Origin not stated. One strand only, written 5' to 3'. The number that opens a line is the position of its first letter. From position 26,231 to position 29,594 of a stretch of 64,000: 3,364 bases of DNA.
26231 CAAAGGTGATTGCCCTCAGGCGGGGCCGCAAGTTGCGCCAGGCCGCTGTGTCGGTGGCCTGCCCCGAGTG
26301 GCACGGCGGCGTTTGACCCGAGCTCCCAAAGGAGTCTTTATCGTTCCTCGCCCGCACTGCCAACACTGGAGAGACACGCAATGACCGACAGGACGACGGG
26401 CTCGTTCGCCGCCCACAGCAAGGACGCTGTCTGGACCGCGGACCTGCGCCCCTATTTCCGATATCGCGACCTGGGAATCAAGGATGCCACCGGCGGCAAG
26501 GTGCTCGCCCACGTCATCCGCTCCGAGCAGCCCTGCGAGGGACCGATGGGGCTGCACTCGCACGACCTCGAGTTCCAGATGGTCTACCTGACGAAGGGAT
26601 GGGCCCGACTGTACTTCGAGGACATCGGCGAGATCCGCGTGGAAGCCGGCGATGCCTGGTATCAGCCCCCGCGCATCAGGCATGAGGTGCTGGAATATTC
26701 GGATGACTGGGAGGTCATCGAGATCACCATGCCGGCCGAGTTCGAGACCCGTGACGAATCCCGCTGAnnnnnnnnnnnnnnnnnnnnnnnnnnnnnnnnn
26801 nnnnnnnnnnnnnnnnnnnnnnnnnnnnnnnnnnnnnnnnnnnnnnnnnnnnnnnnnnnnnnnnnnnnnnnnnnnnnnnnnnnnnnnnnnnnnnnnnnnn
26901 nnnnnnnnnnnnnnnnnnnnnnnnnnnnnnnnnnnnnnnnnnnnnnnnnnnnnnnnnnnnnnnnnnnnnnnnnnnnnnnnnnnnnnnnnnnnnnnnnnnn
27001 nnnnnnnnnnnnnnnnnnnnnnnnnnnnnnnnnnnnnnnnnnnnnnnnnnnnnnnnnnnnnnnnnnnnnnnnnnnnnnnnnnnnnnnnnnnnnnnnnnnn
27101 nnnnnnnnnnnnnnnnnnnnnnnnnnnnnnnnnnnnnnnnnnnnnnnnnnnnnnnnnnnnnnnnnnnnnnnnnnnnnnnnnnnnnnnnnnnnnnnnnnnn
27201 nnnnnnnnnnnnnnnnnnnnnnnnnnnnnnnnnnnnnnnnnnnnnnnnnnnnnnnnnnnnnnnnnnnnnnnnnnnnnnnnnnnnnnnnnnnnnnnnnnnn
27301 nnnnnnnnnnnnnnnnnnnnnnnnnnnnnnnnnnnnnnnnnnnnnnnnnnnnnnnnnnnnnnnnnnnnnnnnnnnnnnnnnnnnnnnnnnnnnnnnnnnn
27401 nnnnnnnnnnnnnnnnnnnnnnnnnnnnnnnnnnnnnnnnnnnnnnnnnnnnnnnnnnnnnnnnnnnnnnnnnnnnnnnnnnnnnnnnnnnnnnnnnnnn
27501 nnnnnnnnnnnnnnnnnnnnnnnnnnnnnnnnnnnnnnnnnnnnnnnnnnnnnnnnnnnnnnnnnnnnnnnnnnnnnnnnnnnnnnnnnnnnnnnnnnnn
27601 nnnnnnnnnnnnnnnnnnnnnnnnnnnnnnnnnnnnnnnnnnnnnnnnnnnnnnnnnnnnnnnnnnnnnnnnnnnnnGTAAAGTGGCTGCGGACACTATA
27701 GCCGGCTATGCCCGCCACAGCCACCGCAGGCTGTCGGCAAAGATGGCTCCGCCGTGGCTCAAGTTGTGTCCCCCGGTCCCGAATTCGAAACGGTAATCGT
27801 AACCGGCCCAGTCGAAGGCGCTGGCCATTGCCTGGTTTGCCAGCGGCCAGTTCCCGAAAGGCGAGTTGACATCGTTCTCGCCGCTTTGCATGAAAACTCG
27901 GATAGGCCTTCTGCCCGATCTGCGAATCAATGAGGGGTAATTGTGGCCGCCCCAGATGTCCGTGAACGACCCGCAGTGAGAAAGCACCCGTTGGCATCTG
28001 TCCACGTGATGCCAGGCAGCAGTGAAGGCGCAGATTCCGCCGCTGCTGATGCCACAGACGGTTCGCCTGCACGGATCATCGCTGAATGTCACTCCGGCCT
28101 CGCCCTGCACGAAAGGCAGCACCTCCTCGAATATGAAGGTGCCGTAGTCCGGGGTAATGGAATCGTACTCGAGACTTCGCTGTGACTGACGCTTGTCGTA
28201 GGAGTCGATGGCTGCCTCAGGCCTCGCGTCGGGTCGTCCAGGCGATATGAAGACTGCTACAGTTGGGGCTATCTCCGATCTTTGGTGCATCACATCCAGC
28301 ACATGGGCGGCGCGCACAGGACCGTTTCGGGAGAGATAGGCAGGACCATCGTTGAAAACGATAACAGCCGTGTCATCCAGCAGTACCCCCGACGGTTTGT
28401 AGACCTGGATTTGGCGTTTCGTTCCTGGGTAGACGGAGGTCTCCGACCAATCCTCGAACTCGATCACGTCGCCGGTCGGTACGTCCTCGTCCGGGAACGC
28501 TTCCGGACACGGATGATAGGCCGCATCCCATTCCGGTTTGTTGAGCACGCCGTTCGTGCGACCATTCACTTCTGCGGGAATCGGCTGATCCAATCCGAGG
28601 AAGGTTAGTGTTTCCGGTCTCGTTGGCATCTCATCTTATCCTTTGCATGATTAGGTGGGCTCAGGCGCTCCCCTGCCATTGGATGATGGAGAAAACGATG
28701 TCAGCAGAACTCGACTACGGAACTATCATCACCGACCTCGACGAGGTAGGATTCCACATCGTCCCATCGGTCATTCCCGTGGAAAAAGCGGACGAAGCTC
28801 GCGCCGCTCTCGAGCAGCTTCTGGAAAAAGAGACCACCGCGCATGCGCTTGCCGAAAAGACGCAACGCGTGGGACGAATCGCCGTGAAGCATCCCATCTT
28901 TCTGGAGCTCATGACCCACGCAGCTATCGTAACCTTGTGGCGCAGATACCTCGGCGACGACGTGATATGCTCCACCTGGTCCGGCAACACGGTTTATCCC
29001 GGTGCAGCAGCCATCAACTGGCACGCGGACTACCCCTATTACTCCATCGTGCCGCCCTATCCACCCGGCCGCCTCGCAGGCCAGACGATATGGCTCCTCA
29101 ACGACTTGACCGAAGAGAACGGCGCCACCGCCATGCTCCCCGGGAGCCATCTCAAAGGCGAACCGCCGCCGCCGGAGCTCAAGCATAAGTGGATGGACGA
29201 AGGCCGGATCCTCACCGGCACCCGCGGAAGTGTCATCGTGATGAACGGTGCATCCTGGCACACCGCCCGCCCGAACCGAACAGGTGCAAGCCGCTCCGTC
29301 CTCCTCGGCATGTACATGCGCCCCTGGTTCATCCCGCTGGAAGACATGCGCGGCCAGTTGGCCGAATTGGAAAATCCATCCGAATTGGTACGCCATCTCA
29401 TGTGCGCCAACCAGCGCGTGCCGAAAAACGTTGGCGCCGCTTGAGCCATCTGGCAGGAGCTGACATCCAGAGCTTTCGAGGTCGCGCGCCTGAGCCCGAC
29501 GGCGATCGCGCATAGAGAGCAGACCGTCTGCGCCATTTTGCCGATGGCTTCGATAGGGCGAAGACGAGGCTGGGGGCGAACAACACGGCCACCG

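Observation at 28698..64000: Ten PhyH-family Fe(II)/2-oxoglutarate dioxygenase paralogues in 36 kb, seven of them in the last 11 kb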

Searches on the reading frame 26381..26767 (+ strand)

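Call 8: search_protein_families(library=pfam, proteins=[window:26381-26767:+], max_evalue=0.001)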
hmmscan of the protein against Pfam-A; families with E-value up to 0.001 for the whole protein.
window:26381-26767:+ (128 aa): 1 family
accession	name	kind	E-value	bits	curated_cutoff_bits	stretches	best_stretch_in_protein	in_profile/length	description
PF07883.17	Cupin_2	-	2.3e-06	27.6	27.2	1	56-104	11-57/70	Cupin domain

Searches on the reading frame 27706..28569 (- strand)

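Call 8: search_protein_families(library=pfam, proteins=[window:27706-28569:-], max_evalue=0.001)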
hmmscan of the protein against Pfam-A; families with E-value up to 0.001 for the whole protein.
window:27706-28569:- (287 aa): 1 family
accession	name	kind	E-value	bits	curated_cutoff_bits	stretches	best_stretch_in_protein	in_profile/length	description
PF00756.26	Esterase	-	9.2e-13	49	22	1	46-234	2-195/251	Putative esterase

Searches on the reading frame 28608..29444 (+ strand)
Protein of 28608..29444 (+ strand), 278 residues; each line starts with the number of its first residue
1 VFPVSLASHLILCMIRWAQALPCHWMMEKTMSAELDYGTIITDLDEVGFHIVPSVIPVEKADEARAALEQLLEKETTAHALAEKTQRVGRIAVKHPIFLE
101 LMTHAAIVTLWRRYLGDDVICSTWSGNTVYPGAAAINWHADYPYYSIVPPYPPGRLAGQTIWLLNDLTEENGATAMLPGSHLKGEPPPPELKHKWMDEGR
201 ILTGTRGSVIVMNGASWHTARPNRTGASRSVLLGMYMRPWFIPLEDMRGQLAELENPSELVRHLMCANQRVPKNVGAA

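Call 3: search_protein_families(library=pfam, proteins=[window:28608-29444:+], max_evalue=0.01)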
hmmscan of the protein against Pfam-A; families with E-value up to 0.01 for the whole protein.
window:28608-29444:+ (278 aa): 1 family
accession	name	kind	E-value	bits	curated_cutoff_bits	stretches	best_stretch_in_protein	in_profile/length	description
PF05721.19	PhyH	-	1.3e-22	81.6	22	1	45-230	2-212/213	Phytanoyl-CoA dioxygenase (PhyH)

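Call 18: search_solved_structures(query=window:28683-29444:+, max_evalue=0.01)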
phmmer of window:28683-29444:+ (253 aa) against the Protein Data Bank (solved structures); distinct sequences matched with E-value up to 0.01: 30.
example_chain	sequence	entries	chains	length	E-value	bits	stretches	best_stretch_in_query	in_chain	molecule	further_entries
6s0u_A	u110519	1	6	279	3.4e-07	33.2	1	71-216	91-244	Kanamycin B dioxygenase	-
6s0r_A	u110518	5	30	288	3.7e-07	33.1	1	71-216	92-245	Kanamycin B dioxygenase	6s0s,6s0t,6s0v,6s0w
7cl2_A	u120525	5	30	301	4.5e-07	32.8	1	71-216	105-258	Kanamycin B dioxygenase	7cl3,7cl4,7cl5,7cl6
7eyu_B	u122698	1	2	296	7.5e-06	28.8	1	74-224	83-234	2-oxoglutarate/Fe(II)-dependent dioxygenase SptF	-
7eyr_C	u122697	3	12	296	8.5e-06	28.6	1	75-224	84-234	2-oxoglutarate/Fe(II)-dependent dioxygenase SptF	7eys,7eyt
7fcb_C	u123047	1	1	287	1e-05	28.3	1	75-224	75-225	2-oxoglutarate/Fe(II)-dependent dioxygenase SptF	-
7eyw_C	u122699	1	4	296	1.1e-05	28.2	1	75-224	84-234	2-oxoglutarate/Fe(II)-dependent dioxygenase SptF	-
8zyb_E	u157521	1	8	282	5.4e-05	26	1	122-223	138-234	DhiD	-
7de0_B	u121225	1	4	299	5.6e-05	25.9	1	90-229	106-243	FtmOx1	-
9les_A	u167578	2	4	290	6.9e-05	25.6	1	90-229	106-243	Verruculogen synthase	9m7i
9ler_A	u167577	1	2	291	7e-05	25.6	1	90-229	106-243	Verruculogen synthase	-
6oxj_A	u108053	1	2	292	7.3e-05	25.5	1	90-229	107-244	Verruculogen synthase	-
9j1h_A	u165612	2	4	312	7.8e-05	25.5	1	90-229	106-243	Verruculogen synthase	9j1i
7etl_A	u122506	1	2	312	8.2e-05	25.4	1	90-229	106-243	Verruculogen synthase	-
7etk_A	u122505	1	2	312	8.3e-05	25.4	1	90-229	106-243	Verruculogen synthase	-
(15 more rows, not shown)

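Call 36: search_protein_families(library=ncbifam, proteins=[window:28683-29444:+], max_evalue=0.01)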
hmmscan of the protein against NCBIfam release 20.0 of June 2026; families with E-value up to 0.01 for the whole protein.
window:28683-29444:+ (253 aa): 2 families
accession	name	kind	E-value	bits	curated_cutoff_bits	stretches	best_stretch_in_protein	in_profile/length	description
TIGR02408.1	ectoine_ThpD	equivalog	0.00012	21.6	336.5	1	24-157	30-170/277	ectoine hydroxylase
TIGR04436.1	SpoChoClust_3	subfamily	0.00033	19.9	200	1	74-208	72-197/300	putative 2OG-Fe(II) oxygenase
